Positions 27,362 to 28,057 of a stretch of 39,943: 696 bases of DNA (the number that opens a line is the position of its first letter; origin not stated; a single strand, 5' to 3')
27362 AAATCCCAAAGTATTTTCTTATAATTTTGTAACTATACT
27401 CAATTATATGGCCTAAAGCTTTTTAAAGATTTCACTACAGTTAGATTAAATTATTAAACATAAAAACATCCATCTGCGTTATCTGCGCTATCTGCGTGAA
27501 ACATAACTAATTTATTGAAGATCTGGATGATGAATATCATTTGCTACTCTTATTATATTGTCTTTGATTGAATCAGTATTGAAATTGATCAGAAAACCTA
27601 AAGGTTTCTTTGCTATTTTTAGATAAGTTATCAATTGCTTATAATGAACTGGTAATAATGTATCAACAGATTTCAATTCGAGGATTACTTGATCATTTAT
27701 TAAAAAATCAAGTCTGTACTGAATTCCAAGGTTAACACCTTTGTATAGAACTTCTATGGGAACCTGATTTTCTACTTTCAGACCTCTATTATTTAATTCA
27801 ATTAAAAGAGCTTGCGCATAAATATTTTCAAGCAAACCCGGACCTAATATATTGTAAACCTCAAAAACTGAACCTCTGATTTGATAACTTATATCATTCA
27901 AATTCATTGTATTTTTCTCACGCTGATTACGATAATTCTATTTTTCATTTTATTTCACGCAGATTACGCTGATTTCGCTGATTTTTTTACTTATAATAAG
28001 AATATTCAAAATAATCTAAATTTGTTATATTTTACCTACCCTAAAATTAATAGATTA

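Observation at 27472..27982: Second GxxExxY gene flanked by inverted ATCTGCG-dialect arrays, but with the array tips facing the gene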

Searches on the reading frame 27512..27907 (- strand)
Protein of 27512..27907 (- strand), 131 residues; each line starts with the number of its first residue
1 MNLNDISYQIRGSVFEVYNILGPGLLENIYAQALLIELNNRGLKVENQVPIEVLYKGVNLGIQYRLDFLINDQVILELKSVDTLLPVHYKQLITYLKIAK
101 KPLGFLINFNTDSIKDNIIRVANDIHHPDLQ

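Call 12: search_protein_families(library=ncbifam, proteins=[window:27512-27907:-])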
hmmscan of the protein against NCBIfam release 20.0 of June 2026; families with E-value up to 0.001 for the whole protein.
window:27512-27907:- (131 aa): 1 family
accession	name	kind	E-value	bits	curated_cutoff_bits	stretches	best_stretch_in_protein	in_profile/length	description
TIGR04256.1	GxxExxY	subfamily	6.6e-42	142.5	35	1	6-120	2-114/116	GxxExxY protein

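Call 13: search_protein_families(library=pfam, proteins=[window:27512-27907:-])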
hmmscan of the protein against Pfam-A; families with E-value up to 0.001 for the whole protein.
window:27512-27907:- (131 aa): 1 family
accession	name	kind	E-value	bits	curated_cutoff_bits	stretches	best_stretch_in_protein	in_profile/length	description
PF13366.12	PDDEXK_3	-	3e-42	144.1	22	1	4-121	1-117/117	PD-(D/E)XK nuclease superfamily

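Call 16: find_encoding_contigs(protein=window:27512-27907:-, flank=10000, max_places=10)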
Protein window:27512-27907:- (131 aa): 22 contigs read that carry it; 10 places shown.
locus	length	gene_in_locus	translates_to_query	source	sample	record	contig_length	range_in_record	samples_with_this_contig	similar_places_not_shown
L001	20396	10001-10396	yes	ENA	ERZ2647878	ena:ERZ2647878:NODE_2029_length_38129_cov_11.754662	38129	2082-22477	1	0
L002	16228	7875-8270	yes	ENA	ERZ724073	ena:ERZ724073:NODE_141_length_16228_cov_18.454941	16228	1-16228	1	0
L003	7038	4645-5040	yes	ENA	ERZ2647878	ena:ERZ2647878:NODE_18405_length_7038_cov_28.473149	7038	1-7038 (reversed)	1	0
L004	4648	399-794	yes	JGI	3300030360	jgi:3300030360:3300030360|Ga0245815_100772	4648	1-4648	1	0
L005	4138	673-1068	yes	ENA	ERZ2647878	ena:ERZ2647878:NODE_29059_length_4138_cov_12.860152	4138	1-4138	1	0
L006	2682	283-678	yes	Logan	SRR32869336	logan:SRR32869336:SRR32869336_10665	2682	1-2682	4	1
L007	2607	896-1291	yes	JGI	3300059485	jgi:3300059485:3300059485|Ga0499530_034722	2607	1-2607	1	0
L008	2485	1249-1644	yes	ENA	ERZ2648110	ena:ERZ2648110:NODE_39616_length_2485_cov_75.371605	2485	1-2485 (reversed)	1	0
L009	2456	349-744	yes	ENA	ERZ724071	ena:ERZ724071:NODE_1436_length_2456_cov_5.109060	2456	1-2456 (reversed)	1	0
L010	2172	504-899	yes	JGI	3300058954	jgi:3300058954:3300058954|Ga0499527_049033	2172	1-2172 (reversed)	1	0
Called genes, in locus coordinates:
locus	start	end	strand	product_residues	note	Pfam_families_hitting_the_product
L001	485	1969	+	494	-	PF13229:Beta_helix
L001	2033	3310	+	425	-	PF27533:CapK_C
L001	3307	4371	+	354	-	PF00534:Glycos_transf_1, PF13692:Glyco_trans_1_4, PF13524:Glyco_trans_1_2 (weak)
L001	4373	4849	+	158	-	PF00132:Hexapep, PF14602:Hexapep_2 (weak)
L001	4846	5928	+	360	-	PF04007:DUF354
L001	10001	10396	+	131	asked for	PF13366:PDDEXK_3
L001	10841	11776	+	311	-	PF01073:3Beta_HSD, PF01370:Epimerase, PF02719:Polysacc_synt_2, PF04321:RmlD_sub_bind (weak), PF05368:NmrA (weak), PF07993:NAD_binding_4 (weak), PF13460:NAD_binding_10, PF16363:GDP_Man_Dehyd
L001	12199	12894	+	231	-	PF00483:NTP_transferase, PF12804:NTP_transf_3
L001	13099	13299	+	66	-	PF01370:Epimerase, PF16363:GDP_Man_Dehyd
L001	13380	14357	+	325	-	PF01073:3Beta_HSD, PF01370:Epimerase, PF02719:Polysacc_synt_2, PF04321:RmlD_sub_bind, PF05368:NmrA, PF07993:NAD_binding_4, PF13460:NAD_binding_10, PF16363:GDP_Man_Dehyd, +1 more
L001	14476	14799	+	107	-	PF13366:PDDEXK_3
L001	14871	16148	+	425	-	PF01041:DegT_DnrJ_EryC1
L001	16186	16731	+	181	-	PF13302:Acetyltransf_3, PF00583:Acetyltransf_1, PF13420:Acetyltransf_4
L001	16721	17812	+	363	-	PF02388:FemAB (faint), PF04339:FemAB_like, PF13480:Acetyltransf_6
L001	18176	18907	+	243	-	PF00535:Glycos_transf_2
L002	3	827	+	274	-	?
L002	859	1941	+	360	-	PF04007:DUF354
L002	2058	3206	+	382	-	PF02350:Epimerase_2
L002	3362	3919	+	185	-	PF04892:VanZ-LLP1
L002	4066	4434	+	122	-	PF13366:PDDEXK_3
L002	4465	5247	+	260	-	-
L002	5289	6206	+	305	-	PF01522:Polysacc_deac_1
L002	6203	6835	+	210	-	PF00132:Hexapep (weak)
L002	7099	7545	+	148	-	-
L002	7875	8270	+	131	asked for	PF13366:PDDEXK_3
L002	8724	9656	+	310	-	PF01073:3Beta_HSD, PF01370:Epimerase, PF02719:Polysacc_synt_2, PF04321:RmlD_sub_bind, PF05368:NmrA (weak), PF07993:NAD_binding_4, PF13460:NAD_binding_10, PF16363:GDP_Man_Dehyd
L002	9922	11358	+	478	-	PF01943:Polysacc_synt, PF13440:Polysacc_synt_3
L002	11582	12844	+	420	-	PF04932:Wzy_C (weak)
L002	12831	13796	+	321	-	PF00534:Glycos_transf_1, PF13692:Glyco_trans_1_4 (weak)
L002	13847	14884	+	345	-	PF01073:3Beta_HSD, PF01370:Epimerase, PF02719:Polysacc_synt_2, PF04321:RmlD_sub_bind, PF05368:NmrA, PF16363:GDP_Man_Dehyd, PF13460:NAD_binding_10, PF08485:Polysacc_syn_2C, +1 more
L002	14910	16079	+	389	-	PF01370:Epimerase, PF14667:Polysacc_synt_C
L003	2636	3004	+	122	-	PF13366:PDDEXK_3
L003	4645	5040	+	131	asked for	PF13366:PDDEXK_3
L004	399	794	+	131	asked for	PF13366:PDDEXK_3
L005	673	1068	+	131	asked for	PF13366:PDDEXK_3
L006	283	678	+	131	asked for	PF13366:PDDEXK_3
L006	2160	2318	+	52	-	PF13366:PDDEXK_3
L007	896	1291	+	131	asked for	PF13366:PDDEXK_3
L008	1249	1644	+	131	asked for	PF13366:PDDEXK_3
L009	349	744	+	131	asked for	PF13366:PDDEXK_3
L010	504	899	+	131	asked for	PF13366:PDDEXK_3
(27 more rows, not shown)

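Call 30: find_related_loci(query=A2, collection=metagenome_contigs, flank=2500)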
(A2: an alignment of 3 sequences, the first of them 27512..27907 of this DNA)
Query A2 (131 aa) in metagenome_contigs; peptide patterns used: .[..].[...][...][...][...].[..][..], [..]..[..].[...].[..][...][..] (x = any residue, [..] = any of these).
600 stretches matched a pattern (row limit reached: there are more); 494 encode a relative of the query (tblastn E <= 1e-3); the best 80 are kept; 80 distinct loci.
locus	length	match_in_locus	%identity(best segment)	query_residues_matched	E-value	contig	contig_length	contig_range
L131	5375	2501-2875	55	1-125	3e-43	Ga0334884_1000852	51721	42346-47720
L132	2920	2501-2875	54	3-127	6e-42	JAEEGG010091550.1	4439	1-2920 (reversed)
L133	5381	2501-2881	54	2-128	9e-42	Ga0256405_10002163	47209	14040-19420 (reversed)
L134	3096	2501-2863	54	3-123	8e-39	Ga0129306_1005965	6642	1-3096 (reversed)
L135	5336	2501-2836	54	1-111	6e-38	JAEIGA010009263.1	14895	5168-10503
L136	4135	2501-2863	50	1-121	1e-35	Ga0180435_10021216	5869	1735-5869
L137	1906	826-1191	52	1-121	1e-35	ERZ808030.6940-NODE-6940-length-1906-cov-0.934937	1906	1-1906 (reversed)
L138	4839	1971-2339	47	1-123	4e-35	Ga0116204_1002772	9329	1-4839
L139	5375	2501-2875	45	1-125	7e-35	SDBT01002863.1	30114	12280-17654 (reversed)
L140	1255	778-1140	45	3-123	2e-35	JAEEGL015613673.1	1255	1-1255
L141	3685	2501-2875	46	1-125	1e-34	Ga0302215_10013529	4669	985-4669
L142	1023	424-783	49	4-123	1e-35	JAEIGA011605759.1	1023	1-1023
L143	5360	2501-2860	48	1-120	2e-34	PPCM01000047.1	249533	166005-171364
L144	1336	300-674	43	1-125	1e-34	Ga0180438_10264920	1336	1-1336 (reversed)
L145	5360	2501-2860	46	1-120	7e-34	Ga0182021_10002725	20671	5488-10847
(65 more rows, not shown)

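Call 33: search_solved_structures(query=window:27512-27907:-, max_evalue=1)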
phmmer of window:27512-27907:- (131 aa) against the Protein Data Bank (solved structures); distinct sequences matched with E-value up to 1: 0.

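Call 45: find_homologous_proteins(query=window:27512-27907:-, max_evalue=0.00001)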
Query window:27512-27907:- (131 aa): 7996 proteins with E <= 0.00001 among 8000 candidates; the best 120 are listed.
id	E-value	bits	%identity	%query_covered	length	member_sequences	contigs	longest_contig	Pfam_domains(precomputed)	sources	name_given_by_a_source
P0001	3.3e-75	269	98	100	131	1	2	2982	PF13366.13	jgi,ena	-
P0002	3.8e-75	268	98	99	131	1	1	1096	PF13366.13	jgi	-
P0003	6.2e-75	268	98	99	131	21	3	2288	PF13366.13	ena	-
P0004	9.3e-75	267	98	100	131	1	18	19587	PF13366.13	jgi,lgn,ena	jgi:GxxExxY protein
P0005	1.1e-74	267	96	100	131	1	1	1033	PF13366.13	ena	-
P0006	2.9e-74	266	97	100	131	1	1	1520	PF13366.13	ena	-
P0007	5.3e-74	265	98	100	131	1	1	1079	PF13366.13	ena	-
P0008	6.3e-74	265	98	100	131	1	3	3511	PF13366.13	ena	-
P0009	7.2e-74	264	96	100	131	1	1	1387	PF13366.13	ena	-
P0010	8.2e-74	264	96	99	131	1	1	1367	PF13366.13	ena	-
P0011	9.7e-74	264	95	100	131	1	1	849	PF13366.13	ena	-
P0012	1.3e-73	264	95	100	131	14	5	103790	PF13366.13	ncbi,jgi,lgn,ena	ncbi:MAG: GxxExxY protein [Candidatus Cloacimonadaceae bacterium]|jgi:GxxExxY protein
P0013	1.9e-73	263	97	100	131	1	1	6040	PF13366.13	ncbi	-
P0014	2.0e-73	263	96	100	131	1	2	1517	PF13366.13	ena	-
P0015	4.1e-73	262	95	100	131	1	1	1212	PF13366.13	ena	-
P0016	6.8e-73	261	95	100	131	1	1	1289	PF13366.13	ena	-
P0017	7.9e-73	261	95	100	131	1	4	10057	PF13366.13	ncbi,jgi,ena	-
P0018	1.6e-72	260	94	100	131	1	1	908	PF13366.13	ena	-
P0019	3.6e-72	259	93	99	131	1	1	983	PF13366.13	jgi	-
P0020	3.8e-72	259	94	100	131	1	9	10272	PF13366.13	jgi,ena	-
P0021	5.5e-72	258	95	100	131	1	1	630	PF13366.13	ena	-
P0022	7.6e-72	258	94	100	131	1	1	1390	PF13366.13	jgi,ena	-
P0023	5.3e-70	252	92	100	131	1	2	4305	PF13366.13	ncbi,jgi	jgi:GxxExxY protein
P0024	1.4e-69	251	90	99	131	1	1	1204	PF13366.13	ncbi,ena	-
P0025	2.6e-69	250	89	99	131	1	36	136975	PF13366.13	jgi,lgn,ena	-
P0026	3.0e-69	249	91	100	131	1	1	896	PF13366.13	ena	-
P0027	4.7e-69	249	89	99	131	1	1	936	PF13366.13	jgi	-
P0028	5.1e-69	249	89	99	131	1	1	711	PF13366.13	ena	-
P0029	9.0e-69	248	88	99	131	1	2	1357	PF13366.13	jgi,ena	-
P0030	1.3e-68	247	88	99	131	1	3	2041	PF13366.13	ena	-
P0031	1.7e-68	247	88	99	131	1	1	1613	PF13366.13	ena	-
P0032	2.5e-68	246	88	99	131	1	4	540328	PF13366.13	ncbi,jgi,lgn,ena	-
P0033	2.6e-68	246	88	99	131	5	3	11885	PF13366.13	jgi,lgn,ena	jgi:GxxExxY protein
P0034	3.5e-68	246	88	99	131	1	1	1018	PF13366.13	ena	-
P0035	5.3e-68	245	88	99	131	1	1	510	PF13366.13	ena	-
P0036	8.5e-68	245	88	99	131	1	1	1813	PF13366.13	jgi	-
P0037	1.8e-67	244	88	99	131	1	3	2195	PF13366.13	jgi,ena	-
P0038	1.9e-67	244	88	99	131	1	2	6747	PF13366.13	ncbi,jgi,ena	ncbi:MAG: GxxExxY protein [Candidatus Cloacimonadaceae bacterium]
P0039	3.5e-67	243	88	99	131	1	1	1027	PF13366.13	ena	-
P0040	6.2e-67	242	88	99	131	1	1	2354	PF13366.13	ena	-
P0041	8.7e-67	241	88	99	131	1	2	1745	PF13366.13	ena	-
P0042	1.8e-66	240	88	99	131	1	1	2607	PF13366.13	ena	-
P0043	3.0e-66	240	87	99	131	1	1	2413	PF13366.13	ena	-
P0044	7.5e-62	226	79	100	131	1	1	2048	PF13366.13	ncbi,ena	-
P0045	8.5e-62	225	79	100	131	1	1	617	PF13366.13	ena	-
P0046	9.9e-62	225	79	100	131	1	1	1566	PF13366.13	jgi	-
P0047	1.3e-61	225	79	100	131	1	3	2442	PF13366.13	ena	-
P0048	2.2e-61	224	79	100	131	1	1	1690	PF13366.13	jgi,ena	-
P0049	2.3e-61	224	79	100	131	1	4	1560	PF13366.13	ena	-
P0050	2.7e-61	224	79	100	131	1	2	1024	PF13366.13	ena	-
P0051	2.7e-61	224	79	100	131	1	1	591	PF13366.13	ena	-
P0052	2.9e-61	224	79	100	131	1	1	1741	PF13366.13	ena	-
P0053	3.1e-61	224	79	100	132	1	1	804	PF13366.13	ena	-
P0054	3.3e-61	223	79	100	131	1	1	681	PF13366.13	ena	-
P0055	3.6e-61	223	79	100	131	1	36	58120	PF13366.13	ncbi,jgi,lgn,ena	jgi:GxxExxY protein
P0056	3.7e-61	223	79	100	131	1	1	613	PF13366.13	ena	-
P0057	4.3e-61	223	79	100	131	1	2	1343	PF13366.13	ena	-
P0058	4.5e-61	223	79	100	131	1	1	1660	PF13366.13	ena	-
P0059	5.4e-61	223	77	100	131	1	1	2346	PF13366.13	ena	-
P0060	5.4e-61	223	78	100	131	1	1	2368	PF13366.13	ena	-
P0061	5.8e-61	223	78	100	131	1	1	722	PF13366.13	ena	-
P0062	6.3e-61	223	78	100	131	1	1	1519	PF13366.13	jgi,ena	-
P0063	6.5e-61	222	78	100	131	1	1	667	PF13366.13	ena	-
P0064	6.8e-61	222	78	100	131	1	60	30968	PF13366.13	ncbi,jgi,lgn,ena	jgi:GxxExxY protein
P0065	8.1e-61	222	78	100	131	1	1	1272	PF13366.13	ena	-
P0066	8.5e-61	222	78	100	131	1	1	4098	PF13366.13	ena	-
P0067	8.8e-61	222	78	100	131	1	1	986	PF13366.13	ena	-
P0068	9.7e-61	222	79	100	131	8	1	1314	PF13366.13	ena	-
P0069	1.0e-60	222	78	100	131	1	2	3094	PF13366.13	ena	-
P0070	1.2e-60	222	79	100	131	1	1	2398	PF13366.13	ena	-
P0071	1.2e-60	222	78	100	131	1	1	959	PF13366.13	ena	-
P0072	1.2e-60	222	78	100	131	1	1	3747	PF13366.13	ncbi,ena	-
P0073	1.3e-60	222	78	100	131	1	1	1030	PF13366.13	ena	-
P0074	1.4e-60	221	79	100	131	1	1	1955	PF13366.13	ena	-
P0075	1.4e-60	221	78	100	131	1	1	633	PF13366.13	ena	-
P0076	1.5e-60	221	78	100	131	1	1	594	PF13366.13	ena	-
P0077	1.6e-60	221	77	100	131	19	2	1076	PF13366.13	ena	-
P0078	1.7e-60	221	76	100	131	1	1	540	PF13366.13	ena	-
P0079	1.8e-60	221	77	100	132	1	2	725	PF13366.13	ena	-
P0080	2.1e-60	221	76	100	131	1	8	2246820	PF13366.13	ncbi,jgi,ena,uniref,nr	ncbi:GxxExxY protein [Candidatus Cloacimonas acidaminovorans]|jgi:GxxExxY protein|uniref:GxxExxY pro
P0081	2.1e-60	221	78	100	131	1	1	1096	PF13366.13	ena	-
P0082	2.2e-60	221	78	100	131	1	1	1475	PF13366.13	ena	-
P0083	2.2e-60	221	76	100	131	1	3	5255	PF13366.13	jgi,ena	jgi:GxxExxY protein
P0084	2.4e-60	221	77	100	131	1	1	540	PF13366.13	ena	-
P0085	2.4e-60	221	77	100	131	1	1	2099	PF13366.13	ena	-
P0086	2.4e-60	221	78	100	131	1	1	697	PF13366.13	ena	-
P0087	2.4e-60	221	78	100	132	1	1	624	PF13366.13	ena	-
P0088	2.8e-60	220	77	100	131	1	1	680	PF13366.13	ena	-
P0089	2.9e-60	220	77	100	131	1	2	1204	PF13366.13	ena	-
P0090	3.1e-60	220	78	100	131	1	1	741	PF13366.13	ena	-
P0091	3.2e-60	220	77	100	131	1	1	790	PF13366.13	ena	-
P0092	3.2e-60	220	77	100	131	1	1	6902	PF13366.13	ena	-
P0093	3.4e-60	220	78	100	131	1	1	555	PF13366.13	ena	-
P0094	3.4e-60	220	76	100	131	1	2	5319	PF13366.13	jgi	-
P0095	3.6e-60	220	78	100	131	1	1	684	PF13366.13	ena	-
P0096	3.8e-60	220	78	100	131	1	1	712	PF13366.13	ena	-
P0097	3.8e-60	220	77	100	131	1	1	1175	PF13366.13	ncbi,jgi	jgi:GxxExxY protein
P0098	4.1e-60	220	78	100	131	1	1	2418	PF13366.13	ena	-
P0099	4.2e-60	220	77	100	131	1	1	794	PF13366.13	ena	-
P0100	4.4e-60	220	79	100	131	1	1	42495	PF13366.13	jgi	jgi:GxxExxY protein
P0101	4.4e-60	220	78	100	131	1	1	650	PF13366.13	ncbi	-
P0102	4.4e-60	220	77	100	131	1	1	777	PF13366.13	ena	-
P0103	5.8e-60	219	77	100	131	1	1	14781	PF13366.13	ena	-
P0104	5.8e-60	219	77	100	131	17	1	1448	PF13366.13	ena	-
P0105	6.0e-60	219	76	100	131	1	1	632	PF13366.13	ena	-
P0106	6.3e-60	219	76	100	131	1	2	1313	PF13366.13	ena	-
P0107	6.6e-60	219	77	100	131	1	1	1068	PF13366.13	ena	-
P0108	6.9e-60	219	77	100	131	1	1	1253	PF13366.13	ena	-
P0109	7.1e-60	219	77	100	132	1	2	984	PF13366.13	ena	-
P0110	7.9e-60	219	77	100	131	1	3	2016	PF13366.13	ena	-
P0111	1.1e-59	218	77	100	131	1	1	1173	PF13366.13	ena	-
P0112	1.1e-59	218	78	100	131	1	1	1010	PF13366.13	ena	-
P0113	1.3e-59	218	76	100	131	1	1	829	PF13366.13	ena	-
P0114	1.3e-59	218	78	100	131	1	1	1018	PF13366.13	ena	-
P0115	1.3e-59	218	77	100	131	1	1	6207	PF13366.13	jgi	-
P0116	1.7e-59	218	76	100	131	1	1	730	PF13366.13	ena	-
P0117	1.7e-59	218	77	100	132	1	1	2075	PF13366.13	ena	-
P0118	1.7e-59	218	76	100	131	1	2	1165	PF13366.13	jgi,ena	-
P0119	2.1e-59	218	76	100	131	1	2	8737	PF13366.13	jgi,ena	-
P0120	2.2e-59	218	76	100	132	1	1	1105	PF13366.13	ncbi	-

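Call 46: find_encoding_contigs(protein=P0080, flank=10000, max_places=3)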
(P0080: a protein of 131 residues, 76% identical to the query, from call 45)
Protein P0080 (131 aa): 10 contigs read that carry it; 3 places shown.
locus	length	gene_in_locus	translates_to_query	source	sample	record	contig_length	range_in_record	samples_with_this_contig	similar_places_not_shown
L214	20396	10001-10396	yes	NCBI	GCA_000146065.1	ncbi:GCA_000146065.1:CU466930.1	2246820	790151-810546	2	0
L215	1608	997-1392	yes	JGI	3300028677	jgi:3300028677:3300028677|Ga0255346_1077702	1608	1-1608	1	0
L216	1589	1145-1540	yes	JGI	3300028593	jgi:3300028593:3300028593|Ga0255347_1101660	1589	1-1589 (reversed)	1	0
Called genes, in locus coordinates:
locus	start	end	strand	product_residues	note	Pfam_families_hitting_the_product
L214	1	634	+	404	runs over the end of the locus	PF00501:AMP-binding, PF13193:AMP-binding_C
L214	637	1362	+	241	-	PF00106:adh_short, PF08659:KR, PF13561:adh_short_C2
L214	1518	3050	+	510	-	-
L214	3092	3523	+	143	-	PF04892:VanZ-LLP1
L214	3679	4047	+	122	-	PF13366:PDDEXK_3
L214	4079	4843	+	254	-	-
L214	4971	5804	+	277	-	PF01522:Polysacc_deac_1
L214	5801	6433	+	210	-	PF00132:Hexapep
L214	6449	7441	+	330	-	PF00108:Thiolase_N (faint), PF08545:ACP_syn_III, PF08541:ACP_syn_III_C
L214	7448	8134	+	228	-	PF00106:adh_short, PF01370:Epimerase (weak), PF13561:adh_short_C2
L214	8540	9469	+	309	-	PF01073:3Beta_HSD, PF01370:Epimerase, PF02719:Polysacc_synt_2, PF04321:RmlD_sub_bind (weak), PF05368:NmrA (weak), PF07993:NAD_binding_4, PF13460:NAD_binding_10, PF16363:GDP_Man_Dehyd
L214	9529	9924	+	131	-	PF13366:PDDEXK_3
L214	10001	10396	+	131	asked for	PF13366:PDDEXK_3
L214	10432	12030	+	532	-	PF02397:Bac_transf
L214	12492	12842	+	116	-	PF01797:Y1_Tnp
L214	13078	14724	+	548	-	PF05598:DUF772, PF13751:DDE_Tnp_1_6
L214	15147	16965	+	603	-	PF18962:Por_Secre_tail (faint), PF13860:FlgD_ig (faint)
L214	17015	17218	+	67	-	PF13366:PDDEXK_3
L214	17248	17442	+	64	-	PF13366:PDDEXK_3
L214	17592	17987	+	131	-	PF13366:PDDEXK_3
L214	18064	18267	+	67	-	PF13366:PDDEXK_3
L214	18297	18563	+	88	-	PF13366:PDDEXK_3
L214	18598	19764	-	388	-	PF13660:DUF4147, PF05161:MOFRL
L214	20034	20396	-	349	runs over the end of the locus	-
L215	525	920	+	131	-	PF13366:PDDEXK_3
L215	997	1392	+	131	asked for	PF13366:PDDEXK_3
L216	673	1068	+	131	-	PF13366:PDDEXK_3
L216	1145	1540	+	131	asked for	PF13366:PDDEXK_3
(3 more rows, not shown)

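Call 47: find_encoding_contigs(protein=P0032, flank=10000, max_places=2)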
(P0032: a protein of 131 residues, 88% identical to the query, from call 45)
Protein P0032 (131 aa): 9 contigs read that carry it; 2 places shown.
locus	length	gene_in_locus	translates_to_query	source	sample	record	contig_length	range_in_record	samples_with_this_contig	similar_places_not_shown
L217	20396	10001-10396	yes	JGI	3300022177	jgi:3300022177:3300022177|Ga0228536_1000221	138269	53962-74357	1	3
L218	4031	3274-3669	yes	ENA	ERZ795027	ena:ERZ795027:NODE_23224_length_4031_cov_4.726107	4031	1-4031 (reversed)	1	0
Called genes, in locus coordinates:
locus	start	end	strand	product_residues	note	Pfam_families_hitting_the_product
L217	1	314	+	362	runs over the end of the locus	PF08443:RimK (faint)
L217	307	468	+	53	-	-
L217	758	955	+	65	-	-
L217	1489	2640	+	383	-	PF01522:Polysacc_deac_1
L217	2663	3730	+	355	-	-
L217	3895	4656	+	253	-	PF13439:Glyco_transf_4 (weak), PF13477:Glyco_trans_4_2 (weak), PF13692:Glyco_trans_1_4, PF13524:Glyco_trans_1_2 (weak), PF00534:Glycos_transf_1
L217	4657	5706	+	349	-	PF13480:Acetyltransf_6, PF02388:FemAB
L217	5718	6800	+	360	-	PF04007:DUF354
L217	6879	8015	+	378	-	PF02350:Epimerase_2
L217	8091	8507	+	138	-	PF04892:VanZ-LLP1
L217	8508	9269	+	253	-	-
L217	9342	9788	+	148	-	-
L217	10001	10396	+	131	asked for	PF13366:PDDEXK_3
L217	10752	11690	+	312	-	PF01073:3Beta_HSD, PF01370:Epimerase, PF02719:Polysacc_synt_2, PF04321:RmlD_sub_bind, PF05368:NmrA (weak), PF07993:NAD_binding_4, PF13460:NAD_binding_10, PF16363:GDP_Man_Dehyd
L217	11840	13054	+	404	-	-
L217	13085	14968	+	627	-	-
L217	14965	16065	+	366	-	PF13439:Glyco_transf_4 (weak), PF00534:Glycos_transf_1, PF13692:Glyco_trans_1_4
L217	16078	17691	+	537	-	PF02397:Bac_transf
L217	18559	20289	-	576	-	PF01293:PEPCK_ATP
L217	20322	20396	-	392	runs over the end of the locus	PF00155:Aminotran_1_2, PF01053:Cys_Met_Meta_PP (weak), PF01212:Beta_elim_lyase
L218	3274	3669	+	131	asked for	PF13366:PDDEXK_3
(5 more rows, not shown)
